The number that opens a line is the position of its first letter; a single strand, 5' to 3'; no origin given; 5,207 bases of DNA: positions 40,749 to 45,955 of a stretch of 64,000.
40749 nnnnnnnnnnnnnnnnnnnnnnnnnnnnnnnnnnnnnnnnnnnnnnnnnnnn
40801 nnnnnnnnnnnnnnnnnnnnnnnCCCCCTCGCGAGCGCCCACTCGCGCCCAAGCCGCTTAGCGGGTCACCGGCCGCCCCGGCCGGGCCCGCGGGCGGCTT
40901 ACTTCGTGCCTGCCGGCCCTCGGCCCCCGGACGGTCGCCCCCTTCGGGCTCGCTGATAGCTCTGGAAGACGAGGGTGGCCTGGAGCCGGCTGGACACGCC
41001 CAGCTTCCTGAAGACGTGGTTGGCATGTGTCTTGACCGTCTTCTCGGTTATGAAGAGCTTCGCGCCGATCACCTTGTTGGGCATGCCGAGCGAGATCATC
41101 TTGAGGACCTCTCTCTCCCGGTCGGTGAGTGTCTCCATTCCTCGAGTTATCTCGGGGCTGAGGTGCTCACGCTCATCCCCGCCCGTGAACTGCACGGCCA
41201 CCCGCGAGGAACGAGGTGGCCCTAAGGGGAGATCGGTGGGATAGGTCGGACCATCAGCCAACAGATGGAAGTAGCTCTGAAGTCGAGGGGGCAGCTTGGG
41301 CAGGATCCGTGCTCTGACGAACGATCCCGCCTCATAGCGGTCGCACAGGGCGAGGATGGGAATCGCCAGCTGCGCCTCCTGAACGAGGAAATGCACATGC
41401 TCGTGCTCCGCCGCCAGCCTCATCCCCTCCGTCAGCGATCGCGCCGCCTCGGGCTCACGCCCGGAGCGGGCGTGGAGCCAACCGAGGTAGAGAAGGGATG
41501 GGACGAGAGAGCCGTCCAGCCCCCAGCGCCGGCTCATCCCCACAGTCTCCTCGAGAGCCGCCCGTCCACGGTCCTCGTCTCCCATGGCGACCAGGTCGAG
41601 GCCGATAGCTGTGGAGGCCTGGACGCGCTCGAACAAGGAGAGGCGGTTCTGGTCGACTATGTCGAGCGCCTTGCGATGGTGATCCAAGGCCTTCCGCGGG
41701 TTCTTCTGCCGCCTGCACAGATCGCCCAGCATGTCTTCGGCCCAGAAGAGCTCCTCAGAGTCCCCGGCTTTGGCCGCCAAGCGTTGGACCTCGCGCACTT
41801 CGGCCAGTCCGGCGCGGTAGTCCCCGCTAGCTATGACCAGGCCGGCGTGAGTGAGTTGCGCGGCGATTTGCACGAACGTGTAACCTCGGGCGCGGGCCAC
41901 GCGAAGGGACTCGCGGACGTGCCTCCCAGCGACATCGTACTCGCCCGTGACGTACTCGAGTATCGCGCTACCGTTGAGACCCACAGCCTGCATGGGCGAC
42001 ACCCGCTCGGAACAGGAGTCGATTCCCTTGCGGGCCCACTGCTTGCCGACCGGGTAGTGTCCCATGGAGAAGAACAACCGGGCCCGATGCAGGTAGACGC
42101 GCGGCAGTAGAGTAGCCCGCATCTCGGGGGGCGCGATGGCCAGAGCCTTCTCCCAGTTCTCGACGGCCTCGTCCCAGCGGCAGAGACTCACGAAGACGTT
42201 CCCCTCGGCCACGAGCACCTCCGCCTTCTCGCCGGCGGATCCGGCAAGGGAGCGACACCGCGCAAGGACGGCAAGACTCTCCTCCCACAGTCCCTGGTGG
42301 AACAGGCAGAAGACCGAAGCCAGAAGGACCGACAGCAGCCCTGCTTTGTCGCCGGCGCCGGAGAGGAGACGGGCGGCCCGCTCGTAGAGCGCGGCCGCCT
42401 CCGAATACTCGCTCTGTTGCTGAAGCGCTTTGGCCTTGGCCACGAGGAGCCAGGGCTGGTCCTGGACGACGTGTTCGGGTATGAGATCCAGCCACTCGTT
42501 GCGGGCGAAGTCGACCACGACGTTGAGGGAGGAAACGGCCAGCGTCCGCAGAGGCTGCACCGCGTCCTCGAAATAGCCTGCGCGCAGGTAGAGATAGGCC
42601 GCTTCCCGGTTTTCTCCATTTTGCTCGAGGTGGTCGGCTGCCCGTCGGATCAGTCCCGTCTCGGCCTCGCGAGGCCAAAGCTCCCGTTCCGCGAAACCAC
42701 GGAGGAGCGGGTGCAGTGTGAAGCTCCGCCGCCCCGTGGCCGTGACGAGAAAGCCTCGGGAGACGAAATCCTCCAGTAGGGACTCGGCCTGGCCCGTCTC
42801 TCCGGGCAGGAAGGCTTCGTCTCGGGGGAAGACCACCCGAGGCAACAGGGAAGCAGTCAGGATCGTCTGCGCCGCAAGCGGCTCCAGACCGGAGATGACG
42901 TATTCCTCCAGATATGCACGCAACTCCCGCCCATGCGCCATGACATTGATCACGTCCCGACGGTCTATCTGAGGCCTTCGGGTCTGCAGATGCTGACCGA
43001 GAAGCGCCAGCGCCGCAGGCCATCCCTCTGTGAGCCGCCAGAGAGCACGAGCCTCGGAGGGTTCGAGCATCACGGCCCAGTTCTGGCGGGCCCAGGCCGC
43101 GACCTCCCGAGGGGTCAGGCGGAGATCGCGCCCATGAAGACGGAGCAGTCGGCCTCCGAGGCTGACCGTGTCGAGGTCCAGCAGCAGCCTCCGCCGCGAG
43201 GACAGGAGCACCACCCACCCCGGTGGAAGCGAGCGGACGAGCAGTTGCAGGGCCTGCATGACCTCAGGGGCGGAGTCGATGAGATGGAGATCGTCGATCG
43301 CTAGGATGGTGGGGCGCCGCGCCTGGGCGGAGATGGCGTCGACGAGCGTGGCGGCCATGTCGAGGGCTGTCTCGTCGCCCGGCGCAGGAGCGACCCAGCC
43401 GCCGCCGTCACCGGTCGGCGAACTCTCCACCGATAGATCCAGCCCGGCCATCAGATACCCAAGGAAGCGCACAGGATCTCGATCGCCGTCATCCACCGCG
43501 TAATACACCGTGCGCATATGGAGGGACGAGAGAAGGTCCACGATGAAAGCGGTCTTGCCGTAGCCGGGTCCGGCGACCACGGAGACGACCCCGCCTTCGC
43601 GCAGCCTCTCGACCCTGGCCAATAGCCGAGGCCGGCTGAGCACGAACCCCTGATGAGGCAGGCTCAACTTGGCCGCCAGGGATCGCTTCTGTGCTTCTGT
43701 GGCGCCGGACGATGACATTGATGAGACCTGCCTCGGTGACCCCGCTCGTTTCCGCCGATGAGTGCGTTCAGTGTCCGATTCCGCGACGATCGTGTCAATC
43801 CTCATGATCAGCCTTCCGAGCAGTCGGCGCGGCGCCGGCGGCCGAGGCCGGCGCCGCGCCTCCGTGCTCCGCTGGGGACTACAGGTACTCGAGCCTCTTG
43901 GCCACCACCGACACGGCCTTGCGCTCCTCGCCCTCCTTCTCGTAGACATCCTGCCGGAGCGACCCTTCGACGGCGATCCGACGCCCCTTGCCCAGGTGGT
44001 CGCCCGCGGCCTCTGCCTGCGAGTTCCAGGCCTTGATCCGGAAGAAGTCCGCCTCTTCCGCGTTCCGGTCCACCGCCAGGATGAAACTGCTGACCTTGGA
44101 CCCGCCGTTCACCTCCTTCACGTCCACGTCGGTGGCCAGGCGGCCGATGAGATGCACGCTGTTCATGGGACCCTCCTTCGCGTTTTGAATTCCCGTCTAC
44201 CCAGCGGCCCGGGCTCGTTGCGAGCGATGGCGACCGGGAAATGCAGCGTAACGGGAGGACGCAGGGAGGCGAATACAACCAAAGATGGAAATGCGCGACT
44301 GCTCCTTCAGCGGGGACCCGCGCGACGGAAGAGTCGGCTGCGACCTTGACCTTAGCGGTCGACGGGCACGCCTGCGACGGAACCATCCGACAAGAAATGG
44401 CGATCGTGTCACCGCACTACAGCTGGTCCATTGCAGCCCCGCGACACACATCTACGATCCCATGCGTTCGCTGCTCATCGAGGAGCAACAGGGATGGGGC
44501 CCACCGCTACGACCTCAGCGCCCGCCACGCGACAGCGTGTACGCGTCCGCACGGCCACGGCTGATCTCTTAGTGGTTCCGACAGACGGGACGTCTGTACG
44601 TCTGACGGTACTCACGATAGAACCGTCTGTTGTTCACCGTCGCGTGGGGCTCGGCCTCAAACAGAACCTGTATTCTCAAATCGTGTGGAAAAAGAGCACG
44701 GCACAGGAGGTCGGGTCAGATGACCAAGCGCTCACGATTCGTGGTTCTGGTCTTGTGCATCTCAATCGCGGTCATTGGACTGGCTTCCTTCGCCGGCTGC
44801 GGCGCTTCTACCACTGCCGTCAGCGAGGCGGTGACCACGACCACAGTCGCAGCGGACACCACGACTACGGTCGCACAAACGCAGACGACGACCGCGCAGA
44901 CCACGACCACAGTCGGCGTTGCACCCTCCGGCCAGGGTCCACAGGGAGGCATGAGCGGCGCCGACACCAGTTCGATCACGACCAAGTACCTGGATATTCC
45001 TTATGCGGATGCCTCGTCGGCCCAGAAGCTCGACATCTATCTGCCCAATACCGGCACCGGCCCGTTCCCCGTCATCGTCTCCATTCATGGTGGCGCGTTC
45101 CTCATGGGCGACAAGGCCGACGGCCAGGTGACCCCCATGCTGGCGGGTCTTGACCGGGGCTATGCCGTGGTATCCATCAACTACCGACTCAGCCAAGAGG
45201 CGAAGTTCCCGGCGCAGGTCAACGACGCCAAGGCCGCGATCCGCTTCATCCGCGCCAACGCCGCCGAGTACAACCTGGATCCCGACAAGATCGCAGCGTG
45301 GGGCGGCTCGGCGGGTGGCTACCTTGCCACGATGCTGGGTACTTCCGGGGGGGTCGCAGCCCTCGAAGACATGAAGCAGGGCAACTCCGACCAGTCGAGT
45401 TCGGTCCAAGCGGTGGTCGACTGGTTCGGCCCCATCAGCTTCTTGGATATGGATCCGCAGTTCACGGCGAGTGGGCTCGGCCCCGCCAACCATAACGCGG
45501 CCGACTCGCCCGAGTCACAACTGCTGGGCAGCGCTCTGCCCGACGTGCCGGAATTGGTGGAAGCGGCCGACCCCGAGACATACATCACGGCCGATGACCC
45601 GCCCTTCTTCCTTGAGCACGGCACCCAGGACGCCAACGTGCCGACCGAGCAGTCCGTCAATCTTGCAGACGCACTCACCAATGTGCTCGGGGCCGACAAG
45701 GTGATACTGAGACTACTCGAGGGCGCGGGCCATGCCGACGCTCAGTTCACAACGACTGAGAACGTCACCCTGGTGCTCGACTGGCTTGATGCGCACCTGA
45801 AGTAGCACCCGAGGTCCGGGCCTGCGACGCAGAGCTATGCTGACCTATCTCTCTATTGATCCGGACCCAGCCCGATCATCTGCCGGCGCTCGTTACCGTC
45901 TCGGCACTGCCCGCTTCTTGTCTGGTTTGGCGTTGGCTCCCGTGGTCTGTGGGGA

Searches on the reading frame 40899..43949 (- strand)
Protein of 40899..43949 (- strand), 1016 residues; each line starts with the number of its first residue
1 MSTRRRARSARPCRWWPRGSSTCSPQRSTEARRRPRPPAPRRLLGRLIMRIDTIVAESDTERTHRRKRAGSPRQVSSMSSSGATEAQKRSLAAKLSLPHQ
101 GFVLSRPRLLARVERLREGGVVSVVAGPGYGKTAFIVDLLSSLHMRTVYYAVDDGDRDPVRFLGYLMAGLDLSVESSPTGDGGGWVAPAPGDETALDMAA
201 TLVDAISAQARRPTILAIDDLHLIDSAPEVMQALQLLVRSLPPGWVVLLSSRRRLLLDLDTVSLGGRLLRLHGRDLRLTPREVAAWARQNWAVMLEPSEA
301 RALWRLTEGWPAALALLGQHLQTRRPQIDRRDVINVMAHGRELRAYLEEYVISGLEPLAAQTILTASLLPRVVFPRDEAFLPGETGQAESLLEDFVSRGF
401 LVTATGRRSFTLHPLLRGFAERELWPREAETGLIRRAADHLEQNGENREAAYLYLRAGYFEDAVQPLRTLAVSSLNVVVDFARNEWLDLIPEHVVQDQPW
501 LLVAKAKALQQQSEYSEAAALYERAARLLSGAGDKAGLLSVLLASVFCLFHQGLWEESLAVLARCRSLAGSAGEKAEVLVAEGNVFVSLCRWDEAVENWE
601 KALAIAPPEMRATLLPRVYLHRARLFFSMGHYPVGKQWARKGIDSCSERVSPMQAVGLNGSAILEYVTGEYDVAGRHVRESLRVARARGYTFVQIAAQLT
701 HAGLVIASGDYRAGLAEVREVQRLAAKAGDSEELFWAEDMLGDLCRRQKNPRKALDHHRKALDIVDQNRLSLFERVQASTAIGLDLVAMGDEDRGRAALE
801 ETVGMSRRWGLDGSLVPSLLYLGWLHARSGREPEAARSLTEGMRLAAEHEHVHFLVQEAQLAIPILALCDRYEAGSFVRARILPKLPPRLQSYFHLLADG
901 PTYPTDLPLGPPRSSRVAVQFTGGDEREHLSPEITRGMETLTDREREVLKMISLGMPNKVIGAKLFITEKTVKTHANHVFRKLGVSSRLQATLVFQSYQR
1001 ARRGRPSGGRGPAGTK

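Call 59: search_protein_families(library=pfam, proteins=[window:40899-43949:-], max_evalue=0.00001)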
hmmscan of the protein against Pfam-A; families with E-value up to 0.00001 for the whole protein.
window:40899-43949:- (1016 aa): 8 families
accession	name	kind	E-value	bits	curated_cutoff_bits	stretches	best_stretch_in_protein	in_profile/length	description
PF00196.25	GerE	-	6.6e-19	67.7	23.5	1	940-994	2-56/57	Bacterial regulatory proteins, luxR family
PF13424.12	TPR_12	-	1.1e-17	64.5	30.1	1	696-765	4-75/77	Tetratricopeptide repeat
PF07719.23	TPR_2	-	2.7e-15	55.6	27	0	576-607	1-32/34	Tetratricopeptide repeat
PF00515.34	TPR_1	-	1.4e-11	44.1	27.8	0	577-607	2-32/34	Tetratricopeptide repeat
PF17874.7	TPR_MalT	-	1.7e-07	31.3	45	1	649-859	116-323/336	MalT-like TPR region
PF13401.12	AAA_22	-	3.4e-07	31.1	27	1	118-239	4-109/130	AAA domain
PF13191.12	AAA_16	-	5.2e-06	27.5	32.6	1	108-243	11-161/167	AAA ATPase domain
PF13428.12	TPR_14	-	8.9e-06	26.3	23.5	0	499-528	1-30/44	Tetratricopeptide repeat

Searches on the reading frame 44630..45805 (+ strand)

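Call 59: search_protein_families(library=pfam, proteins=[window:44630-45805:+], max_evalue=0.00001)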
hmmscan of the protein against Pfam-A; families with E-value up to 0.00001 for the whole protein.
window:44630-45805:+ (391 aa): 5 families
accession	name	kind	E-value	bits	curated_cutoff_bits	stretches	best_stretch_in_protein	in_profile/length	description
PF20434.5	BD-FAE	-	2.9e-70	236.6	26.8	1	134-349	1-215/215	BD-FAE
PF07859.19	Abhydrolase_3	-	6.2e-17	62.5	25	1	149-236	1-88/210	alpha/beta hydrolase fold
PF00326.27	Peptidase_S9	-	1.6e-15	57.6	22.6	2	312-391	131-211/213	Prolyl oligopeptidase family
PF00135.34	COesterase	-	5.6e-12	45.8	27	1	134-239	88-203/515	Carboxylesterase family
PF02129.25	Peptidase_S15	-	8.6e-06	26.1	23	0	133-239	6-115/262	X-Pro dipeptidyl-peptidase (S15 family)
